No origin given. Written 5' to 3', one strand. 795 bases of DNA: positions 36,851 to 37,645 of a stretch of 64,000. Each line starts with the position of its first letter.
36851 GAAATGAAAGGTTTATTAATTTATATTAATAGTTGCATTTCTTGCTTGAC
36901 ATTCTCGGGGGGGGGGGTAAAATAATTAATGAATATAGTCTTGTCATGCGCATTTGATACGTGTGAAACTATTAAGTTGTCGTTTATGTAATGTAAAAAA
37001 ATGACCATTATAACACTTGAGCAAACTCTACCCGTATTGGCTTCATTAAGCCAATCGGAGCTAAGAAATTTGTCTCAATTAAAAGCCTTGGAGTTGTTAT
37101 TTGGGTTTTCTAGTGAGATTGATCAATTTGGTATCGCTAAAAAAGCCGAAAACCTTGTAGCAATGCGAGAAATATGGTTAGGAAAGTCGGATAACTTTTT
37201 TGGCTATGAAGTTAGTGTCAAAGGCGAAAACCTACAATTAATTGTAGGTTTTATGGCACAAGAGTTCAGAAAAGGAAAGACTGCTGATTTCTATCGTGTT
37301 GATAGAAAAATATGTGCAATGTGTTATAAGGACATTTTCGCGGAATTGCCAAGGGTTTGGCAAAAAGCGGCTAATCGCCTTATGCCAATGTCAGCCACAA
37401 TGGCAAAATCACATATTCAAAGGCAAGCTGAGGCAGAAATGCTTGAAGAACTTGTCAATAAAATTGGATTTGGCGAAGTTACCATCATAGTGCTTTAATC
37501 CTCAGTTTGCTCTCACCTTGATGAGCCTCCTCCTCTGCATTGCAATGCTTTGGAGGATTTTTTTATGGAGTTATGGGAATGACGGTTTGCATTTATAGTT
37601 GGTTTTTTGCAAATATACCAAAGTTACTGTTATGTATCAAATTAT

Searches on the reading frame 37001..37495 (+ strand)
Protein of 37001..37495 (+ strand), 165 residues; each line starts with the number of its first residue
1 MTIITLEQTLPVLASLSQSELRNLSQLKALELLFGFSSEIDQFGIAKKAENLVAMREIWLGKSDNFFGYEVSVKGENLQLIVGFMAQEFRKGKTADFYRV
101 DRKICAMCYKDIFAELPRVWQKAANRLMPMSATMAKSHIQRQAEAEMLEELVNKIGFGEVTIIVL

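Call 7: search_protein_families(library=pfam, proteins=[window:37001-37495:+], max_evalue=1)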
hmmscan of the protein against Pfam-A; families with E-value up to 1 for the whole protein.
window:37001-37495:+ (165 aa): 1 family
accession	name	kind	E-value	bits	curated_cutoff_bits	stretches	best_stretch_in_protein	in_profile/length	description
PF10055.14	DUF2292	-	0.017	15.2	22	1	146-164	3-21/37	Uncharacterized small protein (DUF2292)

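Call 8: find_homologous_proteins(query=window:37001-37495:+)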
Query window:37001-37495:+ (165 aa): 1 proteins with E <= 0.001 among 491 candidates.
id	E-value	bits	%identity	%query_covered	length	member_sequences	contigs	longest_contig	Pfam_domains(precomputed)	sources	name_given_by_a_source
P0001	1.1e-100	352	100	100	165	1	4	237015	-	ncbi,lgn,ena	-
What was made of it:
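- On Simple-sequence-repeat (contingency) promoter with a homopolymer in the spacer (porA / tp0126 type): They come from two biosamples only and are consensus sequences, and no other strain exists in the databases (call 8).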

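Call 9: find_encoding_contigs(protein=window:37001-37495:+, flank=3000, max_places=10)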
Protein window:37001-37495:+ (165 aa): 7 contigs read that carry it; 1 place shown.
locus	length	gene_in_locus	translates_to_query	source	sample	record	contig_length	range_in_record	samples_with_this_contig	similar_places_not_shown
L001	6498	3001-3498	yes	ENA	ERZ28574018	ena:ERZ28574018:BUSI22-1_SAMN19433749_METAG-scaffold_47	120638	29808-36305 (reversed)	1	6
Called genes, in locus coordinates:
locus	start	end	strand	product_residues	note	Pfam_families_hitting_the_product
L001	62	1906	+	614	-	PF00270:DEAD, PF04851:ResIII (weak), PF00271:Helicase_C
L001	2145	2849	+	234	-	PF05875:Ceramidase, PF04080:Per1 (weak)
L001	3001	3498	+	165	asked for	-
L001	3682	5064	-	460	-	PF00155:Aminotran_1_2, PF01053:Cys_Met_Meta_PP (weak)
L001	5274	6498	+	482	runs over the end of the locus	PF00180:Iso_dh, PF18324:Isocitrate_DH_C_bact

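Call 11: list_cluster_members(proteins=[window:37001-37495:+])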
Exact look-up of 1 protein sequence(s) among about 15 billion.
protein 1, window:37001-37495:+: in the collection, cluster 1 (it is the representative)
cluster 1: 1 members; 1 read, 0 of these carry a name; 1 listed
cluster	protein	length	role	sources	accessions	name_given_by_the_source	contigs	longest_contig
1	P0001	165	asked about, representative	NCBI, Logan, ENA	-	-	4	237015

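Call 19: search_protein_families(library=ncbifam, proteins=[window:37001-37495:+], max_evalue=0.01)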
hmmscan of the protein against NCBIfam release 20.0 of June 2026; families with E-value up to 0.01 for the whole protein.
window:37001-37495:+ (165 aa): 0 families
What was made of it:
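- On Any curated protein family for ORF 37001-37498 (Pfam, NCBIfam, PADLOC, PHROGs, PDB): NCBIfam gives nothing (call 19).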

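Call 29: find_related_loci(query=window:37001-37495:+, collection=metagenome_contigs, flank=3000)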
Query window:37001-37495:+ (165 aa) in metagenome_contigs; peptide patterns used: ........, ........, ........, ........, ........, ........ (x = any residue, [..] = any of these).
219 stretches matched a pattern, but none encodes a relative of the query by tblastn (E <= 1e-3).

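Call 30: predict_structure(protein=window:37001-37495:+)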
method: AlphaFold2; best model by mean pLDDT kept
length: 165 residues; sequences in the alignment: 1
mean_pLDDT: 45.0   pTM: 0.31
mean pLDDT of the five models: 45.0, 38.5, 38.1, 37.1, 31.7
residues with pLDDT >= 90: 0; 70-90: 0; 50-70: 47; < 50: 118
segments of 3 or more residues with pLDDT < 50: 1-11, 29-48, 65-69, 71-113, 115-117, 119-136, 156-165
pLDDT, mean of each block of 10 residues (from residue 1): 37 55 51 41 42 52 49 45 43 39 34 48 40 42 55 49 42
secondary structure, 60 per line:
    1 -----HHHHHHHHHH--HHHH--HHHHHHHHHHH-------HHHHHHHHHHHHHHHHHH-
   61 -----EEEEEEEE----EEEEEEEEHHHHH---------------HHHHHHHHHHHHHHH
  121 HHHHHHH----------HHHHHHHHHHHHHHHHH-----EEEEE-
elements in order: H6-15 H18-21 H24-34 H42-59 E66-73 E78-85 H86-90 H106-127 H138-154 E160-164
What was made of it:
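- Tried and rejected: The single-sequence AlphaFold model was useless (pLDDT 45, call 30).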

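Call 31: search_protein_representatives(protein=window:37001-37495:+)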
Query: 165 residues. Proteins with E-value up to 0.001 (for the whole library): 8; up to 1e-10: 5; up to 1e-30: 2. The best 8 are listed.
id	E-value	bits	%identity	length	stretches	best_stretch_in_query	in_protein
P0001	3.4e-101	351.5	100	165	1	1-165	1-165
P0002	8.0e-31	123.1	43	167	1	5-149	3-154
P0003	4.3e-15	72.1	36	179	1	1-161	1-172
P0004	7.8e-15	71.3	36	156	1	4-148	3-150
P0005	1.9e-14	70.0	38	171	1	1-148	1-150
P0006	7.7e-08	48.6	35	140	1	4-104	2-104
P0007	4.1e-06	43.0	38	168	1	4-95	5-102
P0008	8.5e-04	35.5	38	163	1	1-94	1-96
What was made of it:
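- Tried and rejected: Only the exhaustive HMMER search (call 31) revealed the family.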

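Call 33: find_encoding_contigs(protein=P0002, flank=4000, max_places=6)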
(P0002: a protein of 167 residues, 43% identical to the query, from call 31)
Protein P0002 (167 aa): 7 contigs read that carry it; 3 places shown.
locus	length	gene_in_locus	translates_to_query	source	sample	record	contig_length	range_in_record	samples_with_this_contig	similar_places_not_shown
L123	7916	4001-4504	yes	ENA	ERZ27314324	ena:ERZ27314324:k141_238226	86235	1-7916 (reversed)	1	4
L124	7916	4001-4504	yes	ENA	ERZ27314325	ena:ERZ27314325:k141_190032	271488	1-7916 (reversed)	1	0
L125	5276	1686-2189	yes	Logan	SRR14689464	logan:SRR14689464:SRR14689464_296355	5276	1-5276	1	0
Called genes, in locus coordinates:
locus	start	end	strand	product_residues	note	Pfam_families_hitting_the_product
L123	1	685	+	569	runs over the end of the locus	PF00999:Na_H_Exchanger, PF02254:TrkA_N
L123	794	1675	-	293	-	PF00561:Abhydrolase_1, PF12146:Hydrolase_4, PF12697:Abhydrolase_6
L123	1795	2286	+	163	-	-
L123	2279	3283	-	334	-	PF01479:S4 (weak), PF00849:PseudoU_synth_2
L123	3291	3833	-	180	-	PF01478:Peptidase_A24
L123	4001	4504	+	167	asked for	-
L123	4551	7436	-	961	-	PF01624:MutS_I, PF05188:MutS_II, PF05192:MutS_III, PF05190:MutS_IV, PF00488:MutS_V, PF27441:MutS_C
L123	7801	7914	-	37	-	?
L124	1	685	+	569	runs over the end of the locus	PF00999:Na_H_Exchanger, PF02254:TrkA_N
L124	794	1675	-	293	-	PF00561:Abhydrolase_1, PF12146:Hydrolase_4, PF12697:Abhydrolase_6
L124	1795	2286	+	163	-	-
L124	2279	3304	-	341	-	PF01479:S4 (weak), PF00849:PseudoU_synth_2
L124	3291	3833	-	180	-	PF01478:Peptidase_A24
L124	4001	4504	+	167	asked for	-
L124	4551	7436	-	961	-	PF01624:MutS_I, PF05188:MutS_II, PF05192:MutS_III, PF05190:MutS_IV, PF00488:MutS_V, PF27441:MutS_C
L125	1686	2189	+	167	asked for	-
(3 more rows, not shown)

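Call 35: search_solved_structures(query=A2, max_evalue=10)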
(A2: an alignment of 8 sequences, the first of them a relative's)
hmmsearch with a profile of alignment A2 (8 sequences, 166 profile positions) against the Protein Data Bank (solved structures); distinct sequences matched with E-value up to 10: 2.
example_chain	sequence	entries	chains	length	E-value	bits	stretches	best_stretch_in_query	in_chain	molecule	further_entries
3nqr_A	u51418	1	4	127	0.46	13.7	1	105-158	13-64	Magnesium and cobalt efflux protein corC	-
5yz2_A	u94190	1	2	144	0.61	13.3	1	105-158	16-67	Magnesium and cobalt efflux protein CorC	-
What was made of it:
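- On Any curated protein family for ORF 37001-37498 (Pfam, NCBIfam, PADLOC, PHROGs, PDB): The PDB profile search gives E >= 0.46 (call 35).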

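Call 38: find_encoding_contigs(protein=P0003, flank=4000, max_places=6)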
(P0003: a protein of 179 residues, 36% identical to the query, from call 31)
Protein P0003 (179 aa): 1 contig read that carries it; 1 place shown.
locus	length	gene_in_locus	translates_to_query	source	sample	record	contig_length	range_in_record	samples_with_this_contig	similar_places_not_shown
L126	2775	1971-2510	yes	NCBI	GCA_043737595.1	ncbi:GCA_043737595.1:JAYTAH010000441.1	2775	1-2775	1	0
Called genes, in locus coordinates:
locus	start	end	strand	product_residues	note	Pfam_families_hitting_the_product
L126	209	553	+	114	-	-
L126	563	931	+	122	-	-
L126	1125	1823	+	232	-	PF04080:Per1 (weak), PF05875:Ceramidase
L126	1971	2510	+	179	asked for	-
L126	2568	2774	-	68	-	?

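Call 39: find_encoding_contigs(protein=P0004, flank=4000, max_places=6)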
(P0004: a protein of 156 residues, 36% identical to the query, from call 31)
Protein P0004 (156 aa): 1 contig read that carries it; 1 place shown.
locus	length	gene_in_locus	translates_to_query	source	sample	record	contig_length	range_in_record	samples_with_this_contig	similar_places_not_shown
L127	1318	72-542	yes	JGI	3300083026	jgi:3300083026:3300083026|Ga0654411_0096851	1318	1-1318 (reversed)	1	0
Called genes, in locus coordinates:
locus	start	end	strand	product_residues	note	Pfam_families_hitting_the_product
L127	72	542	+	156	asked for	-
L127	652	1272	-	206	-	PF01257:2Fe-2S_thioredx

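Call 42: find_encoding_contigs(protein=P0005, flank=4000, max_places=6)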
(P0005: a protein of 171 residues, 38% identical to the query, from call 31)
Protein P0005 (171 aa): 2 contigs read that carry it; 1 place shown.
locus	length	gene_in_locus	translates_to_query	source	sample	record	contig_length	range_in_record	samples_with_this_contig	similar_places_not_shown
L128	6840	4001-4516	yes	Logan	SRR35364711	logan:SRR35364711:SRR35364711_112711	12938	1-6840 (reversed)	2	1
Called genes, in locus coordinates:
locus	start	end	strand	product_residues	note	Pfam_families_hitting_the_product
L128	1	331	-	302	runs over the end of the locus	PF00696:AA_kinase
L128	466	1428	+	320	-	PF07549:Sec_GG, PF02355:SecD_SecF_C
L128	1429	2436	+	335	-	PF06258:Mito_fiss_Elm1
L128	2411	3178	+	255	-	PF00005:ABC_tran, PF13304:AAA_21 (faint)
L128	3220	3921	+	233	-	PF05875:Ceramidase, PF04080:Per1 (weak)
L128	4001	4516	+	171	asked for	-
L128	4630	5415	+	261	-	PF00557:Peptidase_M24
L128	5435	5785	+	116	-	PF28289:BV97_02767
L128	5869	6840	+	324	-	?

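Call 43: find_encoding_contigs(protein=P0006, flank=4000, max_places=6)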
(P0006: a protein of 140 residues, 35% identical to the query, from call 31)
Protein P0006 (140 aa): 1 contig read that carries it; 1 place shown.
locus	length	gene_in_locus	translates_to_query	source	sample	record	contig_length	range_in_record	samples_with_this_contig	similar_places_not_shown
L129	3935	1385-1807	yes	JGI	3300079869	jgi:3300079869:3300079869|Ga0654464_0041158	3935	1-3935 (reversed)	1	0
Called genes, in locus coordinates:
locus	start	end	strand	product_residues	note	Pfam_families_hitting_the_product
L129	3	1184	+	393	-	?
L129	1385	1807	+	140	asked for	-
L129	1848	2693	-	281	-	PF12706:Lactamase_B_2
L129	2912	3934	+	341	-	?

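Call 44: find_encoding_contigs(protein=P0007, flank=4000, max_places=6)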
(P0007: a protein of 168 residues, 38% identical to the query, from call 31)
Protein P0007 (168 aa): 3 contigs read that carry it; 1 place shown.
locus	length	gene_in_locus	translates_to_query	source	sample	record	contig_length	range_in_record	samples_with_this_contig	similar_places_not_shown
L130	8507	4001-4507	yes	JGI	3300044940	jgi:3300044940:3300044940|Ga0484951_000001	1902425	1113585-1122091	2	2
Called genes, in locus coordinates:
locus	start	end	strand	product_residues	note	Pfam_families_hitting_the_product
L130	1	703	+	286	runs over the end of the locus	-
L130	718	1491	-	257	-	PF05690:ThiG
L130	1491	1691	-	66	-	PF02597:ThiS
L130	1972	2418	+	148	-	PF01220:DHquinase_II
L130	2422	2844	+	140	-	PF00885:DMRL_synthase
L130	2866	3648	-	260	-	-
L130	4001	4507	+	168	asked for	-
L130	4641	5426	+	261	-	PF00557:Peptidase_M24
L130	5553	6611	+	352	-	-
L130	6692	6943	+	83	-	-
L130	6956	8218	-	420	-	PF13393:tRNA-synt_His, PF00587:tRNA-synt_2b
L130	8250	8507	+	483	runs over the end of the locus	PF05697:Trigger_N, PF00254:FKBP_C, PF05698:Trigger_C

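Call 45: find_encoding_contigs(protein=P0008, flank=4000, max_places=6)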
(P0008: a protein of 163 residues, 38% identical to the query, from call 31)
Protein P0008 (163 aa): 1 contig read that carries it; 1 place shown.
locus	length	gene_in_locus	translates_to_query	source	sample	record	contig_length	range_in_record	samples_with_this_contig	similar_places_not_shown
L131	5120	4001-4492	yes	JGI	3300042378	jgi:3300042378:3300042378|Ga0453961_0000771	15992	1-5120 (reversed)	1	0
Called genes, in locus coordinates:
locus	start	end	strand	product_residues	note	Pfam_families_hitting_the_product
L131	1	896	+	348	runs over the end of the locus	PF13439:Glyco_transf_4 (weak), PF20706:GT4-conflict, PF00534:Glycos_transf_1, PF13692:Glyco_trans_1_4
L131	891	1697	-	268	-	-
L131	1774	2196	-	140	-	-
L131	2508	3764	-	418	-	PF13393:tRNA-synt_His, PF00587:tRNA-synt_2b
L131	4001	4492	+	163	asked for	-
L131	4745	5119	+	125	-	?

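Call 50: find_encoding_contigs(protein=window:37001-37495:+, flank=140, max_places=10)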
Protein window:37001-37495:+ (165 aa): 6 contigs read that carry it; 6 places shown.
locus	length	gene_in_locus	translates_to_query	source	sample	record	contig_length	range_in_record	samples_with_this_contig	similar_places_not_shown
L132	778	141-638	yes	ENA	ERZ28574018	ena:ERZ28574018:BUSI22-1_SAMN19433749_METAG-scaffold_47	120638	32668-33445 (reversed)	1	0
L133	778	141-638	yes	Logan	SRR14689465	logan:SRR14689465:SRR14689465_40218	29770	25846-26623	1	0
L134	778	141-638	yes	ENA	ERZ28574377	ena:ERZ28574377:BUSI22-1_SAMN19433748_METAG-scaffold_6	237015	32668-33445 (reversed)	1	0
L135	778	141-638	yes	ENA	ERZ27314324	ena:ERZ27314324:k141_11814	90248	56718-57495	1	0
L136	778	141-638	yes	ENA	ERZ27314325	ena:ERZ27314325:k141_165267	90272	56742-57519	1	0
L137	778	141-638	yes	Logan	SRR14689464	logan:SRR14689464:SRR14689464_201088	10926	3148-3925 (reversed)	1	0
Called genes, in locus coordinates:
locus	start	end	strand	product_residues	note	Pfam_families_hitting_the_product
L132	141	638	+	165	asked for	-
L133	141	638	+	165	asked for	-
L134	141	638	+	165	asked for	-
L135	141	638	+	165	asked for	-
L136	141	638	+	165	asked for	-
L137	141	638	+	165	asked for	-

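Call 59: predict_structure(alignment_id=A2)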
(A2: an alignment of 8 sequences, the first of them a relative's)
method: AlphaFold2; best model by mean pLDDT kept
length: 165 residues; sequences in the alignment: 8
mean_pLDDT: 89.4   pTM: 0.86
mean pLDDT of the five models: 89.4, 88.6, 87.8, 86.3, 85.2
residues with pLDDT >= 90: 111; 70-90: 45; 50-70: 9; < 50: 0
segments of 3 or more residues with pLDDT < 50: none
pLDDT, mean of each block of 10 residues (from residue 1): 88 95 97 90 68 92 94 91 94 92 94 95 89 94 87 79 71
secondary structure, 60 per line:
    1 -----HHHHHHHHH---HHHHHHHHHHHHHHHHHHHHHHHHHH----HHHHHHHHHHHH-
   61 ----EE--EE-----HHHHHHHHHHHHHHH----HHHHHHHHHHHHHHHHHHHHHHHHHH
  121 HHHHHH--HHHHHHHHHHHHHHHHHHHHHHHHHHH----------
elements in order: H6-14 H18-43 H48-59 H76-90 H95-126 H129-155

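Call 62: fold_search(model_id=the predicted structure, library=pdb)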
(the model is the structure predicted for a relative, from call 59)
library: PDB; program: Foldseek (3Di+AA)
matches with E <= 10: 230; with E <= 0.001: 0
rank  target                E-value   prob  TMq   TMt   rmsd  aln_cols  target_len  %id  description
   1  6b0f_A                1.5e+00  0.07  0.20  0.18  19.6       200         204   12  ESTROGEN RECEPTOR ALPHA LIGAND BINDING DOMAIN IN COMPLEX WITH LSZ102 (released 2018-04-04)
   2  5d8s_A                1.6e+00  0.14  0.27  0.28  13.0       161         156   15  2.55A resolution structure of BfrB (E85A) from Pseudomonas aeruginosa (released 2015-09-23)
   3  3isf_C                1.6e+00  0.11  0.24  0.25  12.7       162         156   14  Structure of non-mineralized Bfrb (as-isolated) from Pseudomonas aeruginosa to 2.07A Resolution (released 2010-02-02)
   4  4to9_A                1.6e+00  0.09  0.22  0.24  12.5       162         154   16  2.0A resolution structure of BfrB (N148L) from Pseudomonas aeruginosa (released 2015-02-11)
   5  2ch5_C                2.0e+00  0.07  0.19  0.12  16.0       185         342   11  Crystal structure of human N-acetylglucosamine kinase in complex with N-acetylglucosamine (released 2006-09-18)
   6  4v6b_AC               2.0e+00  0.05  0.19  0.19  16.9       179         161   12  Crystal structure of human ferritin Phe167SerfsX26 mutant. (released 2014-07-09)
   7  6h5i_At               2.0e+00  0.05  0.18  0.18  14.5       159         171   10  Single Particle Cryo-EM map of human Transferrin receptor 1 - H-Ferritin complex. (released 2019-03-27)
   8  4v6b_AD               2.1e+00  0.08  0.24  0.25  17.0       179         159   14  Crystal structure of human ferritin Phe167SerfsX26 mutant. (released 2014-07-09)
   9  4v6b_AJ               2.2e+00  0.10  0.26  0.26  13.2       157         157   14  Crystal structure of human ferritin Phe167SerfsX26 mutant. (released 2014-07-09)
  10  3kxu                  2.2e+00  0.08  0.24  0.25  16.9       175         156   15  Crystal structure of human ferritin FTL498InsTC pathogenic mutant (released 2010-02-09)
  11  4v6b_BD               2.3e+00  0.11  0.26  0.27  13.0       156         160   12  Crystal structure of human ferritin Phe167SerfsX26 mutant. (released 2014-07-09)
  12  4toa_I                2.3e+00  0.08  0.23  0.24  12.8       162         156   15  1.95A resolution structure of Iron Bound BfrB (N148L) from Pseudomonas aeruginosa (released 2015-02-11)
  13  4tod_A                2.3e+00  0.07  0.22  0.23  12.9       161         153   16  2.05A resolution structure of BfrB (D34F) from Pseudomonas aeruginosa (released 2015-02-11)
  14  4v6b_Bj               2.4e+00  0.09  0.26  0.27  13.7       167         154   14  Crystal structure of human ferritin Phe167SerfsX26 mutant. (released 2014-07-09)
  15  4dyy                  2.4e+00  0.04  0.17  0.16  14.4       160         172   11  Crystal Structure of the Cu-adduct of Human H-Ferritin variant MIC1 (released 2013-01-23)
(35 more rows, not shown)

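Call 68: find_related_loci(query=A5, collection=metagenome_contigs, flank=2500)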
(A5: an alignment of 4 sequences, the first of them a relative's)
Query A5 (165 aa) in metagenome_contigs; peptide patterns used: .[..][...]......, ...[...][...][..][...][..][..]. (x = any residue, [..] = any of these).
234 stretches matched a pattern, but none encodes a relative of the query by tblastn (E <= 1e-3).
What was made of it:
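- Tried and rejected: A scan with the protein (call 29) and one with a 4-sequence alignment (call 68) found no relatives.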

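Call 72: fold_search(model_id=the predicted structure, library=viral)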
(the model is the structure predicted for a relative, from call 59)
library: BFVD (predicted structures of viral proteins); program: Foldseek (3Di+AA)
matches with E <= 10: 110; with E <= 0.001: 0
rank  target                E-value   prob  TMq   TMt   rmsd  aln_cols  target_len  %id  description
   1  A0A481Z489            6.1e-01  0.18  0.28  0.23  14.8       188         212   12  Uncharacterized protein [Pithovirus LCPAC102]
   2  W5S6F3                9.1e-01  0.20  0.28  0.21  12.4       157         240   11  Uncharacterized protein [Pithovirus sibericum]
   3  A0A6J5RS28            9.1e-01  0.14  0.25  0.27  14.0       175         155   12  Dps DNA-binding ferritin-like protein (Oxidative damage protectant) [uncultured Caudovirales phage]
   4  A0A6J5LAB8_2          1.4e+00  0.08  0.25  0.09  15.7       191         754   11  ParB/Sulfiredoxin [uncultured Caudovirales phage]
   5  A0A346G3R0            1.6e+00  0.15  0.28  0.35  11.9       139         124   13  (no name in the UniProt tables at hand)
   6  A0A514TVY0            1.7e+00  0.06  0.19  0.15  14.7       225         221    9  Uncharacterized protein [Aeromonas phage D6]
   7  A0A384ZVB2            1.8e+00  0.09  0.24  0.17  15.0       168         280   10  (no name in the UniProt tables at hand)
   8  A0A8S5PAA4            1.9e+00  0.07  0.22  0.15  14.2       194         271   15  Uncharacterized protein [Siphoviridae sp. ctCeQ13]
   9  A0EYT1                2.0e+00  0.05  0.18  0.19  17.6       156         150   10  Putative 18.5 kDa protein [Ectropis obliqua nucleopolyhedrovirus]
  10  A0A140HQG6            2.1e+00  0.08  0.23  0.24  19.2       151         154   12  Uncharacterized protein [Lymantria dispar multicapsid nuclear polyhedrosis virus]
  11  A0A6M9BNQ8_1          3.3e+00  0.04  0.18  0.06  15.2       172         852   14  Genome polyprotein (Fragment) [Forsythia suspensa picorna-like virus]
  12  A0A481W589            3.4e+00  0.09  0.29  0.30  16.1       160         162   14  Uncharacterized protein [Pseudomonas phage Psa21]
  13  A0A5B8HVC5            3.4e+00  0.06  0.23  0.21  13.3       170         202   12  TLC domain-containing protein [Mimiviridae sp. ChoanoV1]
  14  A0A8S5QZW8            3.4e+00  0.04  0.20  0.19  14.7       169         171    8  DNA-directed RNA polymerase subunit alpha [Myoviridae sp. cteBs22]
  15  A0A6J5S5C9            3.6e+00  0.12  0.19  0.21  10.1        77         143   13  Uncharacterized protein [uncultured Caudovirales phage]
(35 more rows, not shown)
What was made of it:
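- On Any curated protein family for ORF 37001-37498 (Pfam, NCBIfam, PADLOC, PHROGs, PDB): Foldseek against PDB and BFVD gives E >= 0.6 and TM <= 0.30, using a model of pLDDT 89 (calls 59, 62, 72).
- Tried and rejected: The 8-sequence alignment gave pLDDT 89 (call 59), but Foldseek against PDB and BFVD found nothing (calls 62, 72).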

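Call 76: search_protein_families(library=pfam, alignment_id=A2, max_evalue=0.1)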
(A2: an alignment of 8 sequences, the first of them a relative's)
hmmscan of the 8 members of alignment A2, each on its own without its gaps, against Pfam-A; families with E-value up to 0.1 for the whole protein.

A. member 1, P0001 (165 aa): 1 family
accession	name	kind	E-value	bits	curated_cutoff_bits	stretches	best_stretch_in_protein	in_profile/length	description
PF10055.14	DUF2292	-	0.017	15.2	22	1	146-164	3-21/37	Uncharacterized small protein (DUF2292)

B. families by the number of members that match (of 8 scanned): 1 family
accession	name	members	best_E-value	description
PF10055.14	DUF2292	1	0.017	Uncharacterized small protein (DUF2292)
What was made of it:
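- On Any curated protein family for ORF 37001-37498 (Pfam, NCBIfam, PADLOC, PHROGs, PDB): Pfam gives only DUF2292 at E = 0.017, below its cut-off (calls 7, 76).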

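Call 77: search_protein_families(library=padloc, proteins=[P0001, P0002, P0003, P0007], max_evalue=0.1)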
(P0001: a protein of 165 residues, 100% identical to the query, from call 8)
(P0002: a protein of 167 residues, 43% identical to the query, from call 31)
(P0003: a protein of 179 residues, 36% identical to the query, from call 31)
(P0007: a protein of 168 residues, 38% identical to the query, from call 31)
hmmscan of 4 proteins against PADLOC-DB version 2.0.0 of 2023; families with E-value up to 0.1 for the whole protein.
P0001 (165 aa): 0 families

P0002 (167 aa): 1 family
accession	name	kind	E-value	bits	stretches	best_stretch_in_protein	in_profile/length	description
PDLC01396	Cas8b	-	0.0046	14.5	1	28-116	46-131/285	CAS-I-B; effector_LS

P0003 (179 aa): 0 families

P0007 (168 aa): 0 families

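Call 78: search_protein_families(library=phrogs, proteins=[P0001, P0002, P0003, P0007], max_evalue=0.1)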
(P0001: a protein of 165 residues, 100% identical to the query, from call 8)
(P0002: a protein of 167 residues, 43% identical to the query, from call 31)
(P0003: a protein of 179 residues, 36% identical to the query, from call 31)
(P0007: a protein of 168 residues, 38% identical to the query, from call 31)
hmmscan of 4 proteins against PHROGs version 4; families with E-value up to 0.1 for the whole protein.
P0001 (165 aa): 0 families

P0002 (167 aa): 0 families

P0003 (179 aa): 0 families

P0007 (168 aa): 0 families
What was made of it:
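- On Any curated protein family for ORF 37001-37498 (Pfam, NCBIfam, PADLOC, PHROGs, PDB): PADLOC and PHROGs give nothing for P0001 (calls 77, 78).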
